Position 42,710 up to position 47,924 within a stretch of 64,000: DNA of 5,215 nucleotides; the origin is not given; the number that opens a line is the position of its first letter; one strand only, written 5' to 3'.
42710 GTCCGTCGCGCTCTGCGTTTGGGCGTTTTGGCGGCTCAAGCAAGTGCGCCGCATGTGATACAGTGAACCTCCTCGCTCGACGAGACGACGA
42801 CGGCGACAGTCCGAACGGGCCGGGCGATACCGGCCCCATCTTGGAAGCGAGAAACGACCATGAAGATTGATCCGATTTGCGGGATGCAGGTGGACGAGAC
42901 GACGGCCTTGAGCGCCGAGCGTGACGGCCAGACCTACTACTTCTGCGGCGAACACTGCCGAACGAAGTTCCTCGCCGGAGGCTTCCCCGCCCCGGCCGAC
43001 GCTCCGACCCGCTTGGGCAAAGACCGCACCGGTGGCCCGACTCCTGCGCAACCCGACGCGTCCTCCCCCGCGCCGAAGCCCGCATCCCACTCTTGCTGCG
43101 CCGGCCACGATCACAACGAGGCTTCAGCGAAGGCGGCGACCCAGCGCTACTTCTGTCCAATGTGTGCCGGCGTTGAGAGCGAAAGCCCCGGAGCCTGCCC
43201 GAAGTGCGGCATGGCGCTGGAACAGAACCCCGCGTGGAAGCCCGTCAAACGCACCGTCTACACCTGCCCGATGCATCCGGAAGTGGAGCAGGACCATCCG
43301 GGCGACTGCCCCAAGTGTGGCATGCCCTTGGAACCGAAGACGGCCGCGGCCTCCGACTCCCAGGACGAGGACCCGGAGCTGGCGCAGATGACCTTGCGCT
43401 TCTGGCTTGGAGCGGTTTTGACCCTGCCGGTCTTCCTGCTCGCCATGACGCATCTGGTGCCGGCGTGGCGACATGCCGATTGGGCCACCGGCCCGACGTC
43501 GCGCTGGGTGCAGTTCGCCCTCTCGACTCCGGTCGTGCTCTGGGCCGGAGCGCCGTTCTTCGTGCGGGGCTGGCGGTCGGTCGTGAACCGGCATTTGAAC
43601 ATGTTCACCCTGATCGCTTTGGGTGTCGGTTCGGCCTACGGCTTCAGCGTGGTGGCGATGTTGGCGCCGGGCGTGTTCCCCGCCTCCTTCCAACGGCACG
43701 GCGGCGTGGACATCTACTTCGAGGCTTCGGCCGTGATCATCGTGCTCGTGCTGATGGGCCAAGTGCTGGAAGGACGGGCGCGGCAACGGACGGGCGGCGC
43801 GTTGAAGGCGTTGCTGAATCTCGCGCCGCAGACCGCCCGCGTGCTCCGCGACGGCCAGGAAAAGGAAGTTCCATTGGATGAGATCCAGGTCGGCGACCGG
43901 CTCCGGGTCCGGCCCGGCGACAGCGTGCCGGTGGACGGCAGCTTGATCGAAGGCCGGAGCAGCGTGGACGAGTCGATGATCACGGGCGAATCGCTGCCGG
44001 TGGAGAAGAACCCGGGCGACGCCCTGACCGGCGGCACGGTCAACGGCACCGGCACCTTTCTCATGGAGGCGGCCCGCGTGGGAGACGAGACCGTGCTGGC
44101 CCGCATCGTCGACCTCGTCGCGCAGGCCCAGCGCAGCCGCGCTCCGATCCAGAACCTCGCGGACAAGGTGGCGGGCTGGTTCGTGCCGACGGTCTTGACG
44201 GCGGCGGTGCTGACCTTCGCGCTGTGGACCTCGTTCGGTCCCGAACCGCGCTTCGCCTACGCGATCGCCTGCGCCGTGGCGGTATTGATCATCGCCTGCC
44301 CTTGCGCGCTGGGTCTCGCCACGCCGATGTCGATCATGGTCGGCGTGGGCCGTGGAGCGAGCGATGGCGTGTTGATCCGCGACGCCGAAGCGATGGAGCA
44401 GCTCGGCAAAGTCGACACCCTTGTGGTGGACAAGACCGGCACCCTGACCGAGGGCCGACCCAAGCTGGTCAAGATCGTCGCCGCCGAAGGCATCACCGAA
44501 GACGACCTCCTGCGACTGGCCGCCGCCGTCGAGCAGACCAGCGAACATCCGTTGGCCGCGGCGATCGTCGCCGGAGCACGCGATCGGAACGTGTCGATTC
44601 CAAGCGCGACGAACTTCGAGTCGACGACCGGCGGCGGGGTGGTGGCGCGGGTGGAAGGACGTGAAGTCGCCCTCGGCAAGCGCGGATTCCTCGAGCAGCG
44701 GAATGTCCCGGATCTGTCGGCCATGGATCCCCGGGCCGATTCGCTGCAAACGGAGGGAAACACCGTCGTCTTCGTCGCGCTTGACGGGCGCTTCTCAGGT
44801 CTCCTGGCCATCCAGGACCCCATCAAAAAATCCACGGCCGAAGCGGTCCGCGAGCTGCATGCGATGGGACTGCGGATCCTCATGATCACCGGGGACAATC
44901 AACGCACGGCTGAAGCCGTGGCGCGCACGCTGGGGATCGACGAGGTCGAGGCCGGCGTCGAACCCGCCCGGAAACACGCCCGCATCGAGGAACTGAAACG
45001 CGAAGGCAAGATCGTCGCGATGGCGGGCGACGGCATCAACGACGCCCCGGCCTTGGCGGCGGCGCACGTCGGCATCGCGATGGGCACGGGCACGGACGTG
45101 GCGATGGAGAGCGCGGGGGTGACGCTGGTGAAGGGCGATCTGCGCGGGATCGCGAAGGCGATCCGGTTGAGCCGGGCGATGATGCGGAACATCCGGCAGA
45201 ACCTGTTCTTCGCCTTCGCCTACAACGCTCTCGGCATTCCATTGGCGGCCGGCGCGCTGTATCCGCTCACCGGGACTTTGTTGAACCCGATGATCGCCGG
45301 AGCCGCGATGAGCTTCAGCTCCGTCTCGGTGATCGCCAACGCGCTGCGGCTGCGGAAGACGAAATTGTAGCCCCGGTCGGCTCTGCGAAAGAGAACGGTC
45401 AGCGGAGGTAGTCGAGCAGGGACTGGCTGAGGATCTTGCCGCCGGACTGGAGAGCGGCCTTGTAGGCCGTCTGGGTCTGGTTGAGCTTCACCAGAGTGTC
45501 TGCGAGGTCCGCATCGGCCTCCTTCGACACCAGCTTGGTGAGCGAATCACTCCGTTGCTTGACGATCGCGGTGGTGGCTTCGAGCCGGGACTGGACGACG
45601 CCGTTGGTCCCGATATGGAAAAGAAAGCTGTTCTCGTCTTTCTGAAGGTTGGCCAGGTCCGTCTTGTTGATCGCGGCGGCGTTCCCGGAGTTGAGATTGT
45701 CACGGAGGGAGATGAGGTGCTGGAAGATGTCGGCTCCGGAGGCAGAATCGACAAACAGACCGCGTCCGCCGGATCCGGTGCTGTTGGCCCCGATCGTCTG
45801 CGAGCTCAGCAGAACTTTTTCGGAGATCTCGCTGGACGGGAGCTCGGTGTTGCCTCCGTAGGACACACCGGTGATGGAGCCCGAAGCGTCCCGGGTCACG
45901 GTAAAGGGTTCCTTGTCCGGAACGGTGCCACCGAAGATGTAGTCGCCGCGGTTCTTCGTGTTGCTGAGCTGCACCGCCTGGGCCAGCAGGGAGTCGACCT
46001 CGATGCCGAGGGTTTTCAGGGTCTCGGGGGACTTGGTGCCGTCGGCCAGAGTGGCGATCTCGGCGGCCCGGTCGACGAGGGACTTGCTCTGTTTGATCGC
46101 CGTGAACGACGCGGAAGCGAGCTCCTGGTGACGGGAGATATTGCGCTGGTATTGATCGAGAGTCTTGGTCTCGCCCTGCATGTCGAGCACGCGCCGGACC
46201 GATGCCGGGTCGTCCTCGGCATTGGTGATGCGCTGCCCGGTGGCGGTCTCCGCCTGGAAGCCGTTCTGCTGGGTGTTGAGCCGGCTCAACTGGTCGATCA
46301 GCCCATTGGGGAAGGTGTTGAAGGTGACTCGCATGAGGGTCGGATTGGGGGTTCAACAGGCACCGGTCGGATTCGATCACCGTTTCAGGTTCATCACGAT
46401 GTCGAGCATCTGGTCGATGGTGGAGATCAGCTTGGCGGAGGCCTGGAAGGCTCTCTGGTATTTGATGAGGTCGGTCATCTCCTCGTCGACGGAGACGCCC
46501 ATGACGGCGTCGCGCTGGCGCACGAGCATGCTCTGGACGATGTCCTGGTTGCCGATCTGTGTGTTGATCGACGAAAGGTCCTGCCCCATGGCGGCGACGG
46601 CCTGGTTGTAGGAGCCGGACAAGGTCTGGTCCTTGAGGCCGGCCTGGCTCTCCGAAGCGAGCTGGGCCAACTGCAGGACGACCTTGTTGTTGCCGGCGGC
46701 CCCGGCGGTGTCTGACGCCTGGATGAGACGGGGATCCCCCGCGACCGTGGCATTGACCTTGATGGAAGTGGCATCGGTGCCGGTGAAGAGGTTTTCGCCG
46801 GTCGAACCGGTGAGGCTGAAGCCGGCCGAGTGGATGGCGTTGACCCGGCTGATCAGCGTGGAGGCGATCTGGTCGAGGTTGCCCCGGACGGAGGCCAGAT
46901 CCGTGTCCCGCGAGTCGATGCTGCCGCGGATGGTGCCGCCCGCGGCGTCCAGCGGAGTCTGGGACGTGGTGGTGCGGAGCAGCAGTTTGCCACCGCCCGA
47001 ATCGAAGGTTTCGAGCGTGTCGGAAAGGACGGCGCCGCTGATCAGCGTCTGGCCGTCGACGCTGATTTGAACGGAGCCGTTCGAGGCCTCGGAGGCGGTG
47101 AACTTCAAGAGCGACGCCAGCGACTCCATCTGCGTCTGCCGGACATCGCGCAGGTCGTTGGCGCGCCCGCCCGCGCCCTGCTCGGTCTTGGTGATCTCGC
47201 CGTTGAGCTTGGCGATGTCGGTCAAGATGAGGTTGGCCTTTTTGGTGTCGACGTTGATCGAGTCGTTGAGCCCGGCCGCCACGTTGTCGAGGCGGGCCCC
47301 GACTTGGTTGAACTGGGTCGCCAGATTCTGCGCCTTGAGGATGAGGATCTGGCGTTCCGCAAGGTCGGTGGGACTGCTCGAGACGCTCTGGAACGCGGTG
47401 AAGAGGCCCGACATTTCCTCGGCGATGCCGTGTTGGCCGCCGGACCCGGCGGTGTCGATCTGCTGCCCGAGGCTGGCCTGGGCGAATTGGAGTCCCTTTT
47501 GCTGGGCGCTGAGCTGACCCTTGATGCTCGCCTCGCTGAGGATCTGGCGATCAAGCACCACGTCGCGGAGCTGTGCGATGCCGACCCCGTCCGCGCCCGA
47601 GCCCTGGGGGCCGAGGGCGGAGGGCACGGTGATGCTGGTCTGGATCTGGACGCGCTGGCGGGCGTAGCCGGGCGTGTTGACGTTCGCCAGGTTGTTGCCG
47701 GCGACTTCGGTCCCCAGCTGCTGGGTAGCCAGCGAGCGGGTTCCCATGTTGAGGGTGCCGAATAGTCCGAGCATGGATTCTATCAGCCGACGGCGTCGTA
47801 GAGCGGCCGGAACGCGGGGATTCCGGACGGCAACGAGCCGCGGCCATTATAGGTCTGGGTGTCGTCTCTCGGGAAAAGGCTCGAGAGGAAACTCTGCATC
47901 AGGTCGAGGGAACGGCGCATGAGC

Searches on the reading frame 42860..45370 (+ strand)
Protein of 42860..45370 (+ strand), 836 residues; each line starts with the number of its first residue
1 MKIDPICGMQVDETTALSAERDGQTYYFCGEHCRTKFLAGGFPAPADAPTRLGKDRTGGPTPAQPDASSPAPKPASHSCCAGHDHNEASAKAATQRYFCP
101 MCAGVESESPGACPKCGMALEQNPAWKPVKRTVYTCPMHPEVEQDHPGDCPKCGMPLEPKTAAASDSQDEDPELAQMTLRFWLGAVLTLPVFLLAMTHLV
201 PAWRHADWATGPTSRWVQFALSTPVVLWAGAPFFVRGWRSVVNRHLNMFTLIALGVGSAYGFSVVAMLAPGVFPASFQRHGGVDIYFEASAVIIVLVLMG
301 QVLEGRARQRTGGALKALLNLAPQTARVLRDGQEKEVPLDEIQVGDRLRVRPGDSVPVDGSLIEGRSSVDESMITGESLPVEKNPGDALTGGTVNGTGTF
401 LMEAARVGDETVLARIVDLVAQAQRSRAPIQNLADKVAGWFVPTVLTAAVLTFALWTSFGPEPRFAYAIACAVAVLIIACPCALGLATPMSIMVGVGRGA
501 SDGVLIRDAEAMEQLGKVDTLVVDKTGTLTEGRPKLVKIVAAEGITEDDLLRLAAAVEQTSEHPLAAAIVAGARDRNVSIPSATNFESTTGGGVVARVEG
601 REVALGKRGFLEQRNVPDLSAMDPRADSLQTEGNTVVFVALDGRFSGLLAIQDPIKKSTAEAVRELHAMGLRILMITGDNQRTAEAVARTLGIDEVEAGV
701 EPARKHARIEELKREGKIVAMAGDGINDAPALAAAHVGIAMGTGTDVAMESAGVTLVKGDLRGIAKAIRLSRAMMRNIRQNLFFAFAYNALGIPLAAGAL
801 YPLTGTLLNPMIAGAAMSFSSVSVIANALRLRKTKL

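Call 56: search_protein_families(library=pfam, proteins=[window:42860-45370:+], max_evalue=0.001)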
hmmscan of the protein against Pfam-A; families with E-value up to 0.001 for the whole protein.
window:42860-45370:+ (836 aa): 6 families
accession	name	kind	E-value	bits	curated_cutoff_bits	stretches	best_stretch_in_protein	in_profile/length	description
PF00122.25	E1-E2_ATPase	-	1.5e-61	207.5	28.1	1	321-500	2-179/181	E1-E2 ATPase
PF00702.32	Hydrolase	-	2.1e-36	126.6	26.4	1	518-736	1-191/191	haloacid dehalogenase-like hydrolase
PF19335.5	HMBD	-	3.8e-21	75.2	23.6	2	133-160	1-28/28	Heavy metal binding domain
PF04945.19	YHS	-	9.8e-11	41.9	30.3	1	3-38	2-37/47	YHS domain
PF08282.18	Hydrolase_3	-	6.1e-07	29.9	20.9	1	710-768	197-255/255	haloacid dehalogenase-like hydrolase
PF12710.13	HAD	-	0.00097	20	27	0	659-732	90-188/189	haloacid dehalogenase-like hydrolase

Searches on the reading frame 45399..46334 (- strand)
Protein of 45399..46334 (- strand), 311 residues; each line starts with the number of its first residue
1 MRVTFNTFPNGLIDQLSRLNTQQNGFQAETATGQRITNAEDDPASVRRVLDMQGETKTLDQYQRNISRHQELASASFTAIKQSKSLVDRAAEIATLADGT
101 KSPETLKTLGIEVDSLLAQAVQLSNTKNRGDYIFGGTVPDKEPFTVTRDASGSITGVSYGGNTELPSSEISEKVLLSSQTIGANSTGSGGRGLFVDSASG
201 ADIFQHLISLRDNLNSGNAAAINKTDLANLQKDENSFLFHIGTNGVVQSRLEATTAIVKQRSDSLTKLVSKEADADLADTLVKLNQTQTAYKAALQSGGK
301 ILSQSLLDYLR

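Call 56: search_protein_families(library=pfam, proteins=[window:45399-46334:-], max_evalue=0.001)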
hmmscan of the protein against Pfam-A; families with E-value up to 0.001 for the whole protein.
window:45399-46334:- (311 aa): 2 families
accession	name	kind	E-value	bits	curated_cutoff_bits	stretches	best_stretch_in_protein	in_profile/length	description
PF00669.25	Flagellin_N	-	2.8e-10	40.8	26.6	1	20-136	18-136/139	Bacterial flagellin N-terminal helical region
PF00700.27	Flagellin_C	-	0.00041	21.1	23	1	245-310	19-86/86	Bacterial flagellin C-terminal helical region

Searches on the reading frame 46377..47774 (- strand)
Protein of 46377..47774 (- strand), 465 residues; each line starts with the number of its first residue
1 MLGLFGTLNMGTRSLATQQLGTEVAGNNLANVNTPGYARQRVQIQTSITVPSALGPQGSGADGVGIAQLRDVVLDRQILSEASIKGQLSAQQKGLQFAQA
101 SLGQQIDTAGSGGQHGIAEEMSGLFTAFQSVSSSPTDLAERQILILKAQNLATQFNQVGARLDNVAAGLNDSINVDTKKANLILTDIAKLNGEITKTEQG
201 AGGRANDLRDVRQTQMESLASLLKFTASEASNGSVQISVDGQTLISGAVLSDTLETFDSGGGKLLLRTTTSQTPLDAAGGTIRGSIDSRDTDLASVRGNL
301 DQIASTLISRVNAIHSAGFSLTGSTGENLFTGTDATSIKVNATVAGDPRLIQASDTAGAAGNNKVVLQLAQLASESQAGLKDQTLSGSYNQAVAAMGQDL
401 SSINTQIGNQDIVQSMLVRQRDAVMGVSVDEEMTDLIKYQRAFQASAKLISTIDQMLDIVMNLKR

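Call 56: search_protein_families(library=pfam, proteins=[window:46377-47774:-], max_evalue=0.001)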
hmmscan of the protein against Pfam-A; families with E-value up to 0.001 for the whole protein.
window:46377-47774:- (465 aa): 3 families
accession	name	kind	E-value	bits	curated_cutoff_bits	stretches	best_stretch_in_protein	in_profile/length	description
PF22638.1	FlgK_D1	-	1.4e-47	162.7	28.6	1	104-330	2-233/233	Flagellar hook-associated protein FlgK helical domain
PF06429.18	Flg_bbr_C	-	1.8e-14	53.4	23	1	426-463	9-46/46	Flagellar basal body rod FlgEFG protein C-terminal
PF00460.25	Flg_bb_rod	-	1.7e-06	28.3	20.7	1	8-37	1-30/31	Flagella basal body rod protein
